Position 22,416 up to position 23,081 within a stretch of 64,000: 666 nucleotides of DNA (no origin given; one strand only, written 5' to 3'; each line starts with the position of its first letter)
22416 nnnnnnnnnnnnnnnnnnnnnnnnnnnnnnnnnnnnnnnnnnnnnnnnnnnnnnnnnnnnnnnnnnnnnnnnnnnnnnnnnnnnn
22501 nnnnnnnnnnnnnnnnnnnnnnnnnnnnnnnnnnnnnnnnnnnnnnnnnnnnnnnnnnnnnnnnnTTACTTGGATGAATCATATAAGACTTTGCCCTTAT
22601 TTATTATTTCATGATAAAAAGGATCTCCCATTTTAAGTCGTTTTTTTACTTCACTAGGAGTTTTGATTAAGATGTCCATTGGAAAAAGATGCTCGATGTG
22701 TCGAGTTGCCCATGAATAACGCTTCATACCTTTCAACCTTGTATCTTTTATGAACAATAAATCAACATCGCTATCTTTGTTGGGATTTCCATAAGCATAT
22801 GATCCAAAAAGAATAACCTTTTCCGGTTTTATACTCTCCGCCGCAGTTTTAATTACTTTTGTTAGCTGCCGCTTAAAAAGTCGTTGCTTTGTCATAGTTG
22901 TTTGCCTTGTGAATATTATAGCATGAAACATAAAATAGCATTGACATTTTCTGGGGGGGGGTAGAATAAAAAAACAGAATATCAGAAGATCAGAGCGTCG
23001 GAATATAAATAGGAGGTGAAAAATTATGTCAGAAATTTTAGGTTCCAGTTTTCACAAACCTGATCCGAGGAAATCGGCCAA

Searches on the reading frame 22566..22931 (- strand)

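Call 49: search_protein_families(library=pfam, proteins=[window:22566-22931:-], max_evalue=0.001)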
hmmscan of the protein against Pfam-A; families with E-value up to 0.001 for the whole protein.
window:22566-22931:- (121 aa): 3 families
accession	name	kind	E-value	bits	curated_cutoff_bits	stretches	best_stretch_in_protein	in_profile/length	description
PF18765.7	Polbeta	-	7.9e-12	45.6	26.9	1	25-120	2-91/93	Polymerase beta, Nucleotidyltransferase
PF01909.29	NTP_transf_2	-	6.2e-09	36.6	21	1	25-97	3-79/93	Nucleotidyltransferase domain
PF22600.2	MTPAP-like_central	-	4.2e-05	24.1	27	1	10-82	16-83/139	Poly(A) RNA polymerase, mitochondrial-like, central palm domain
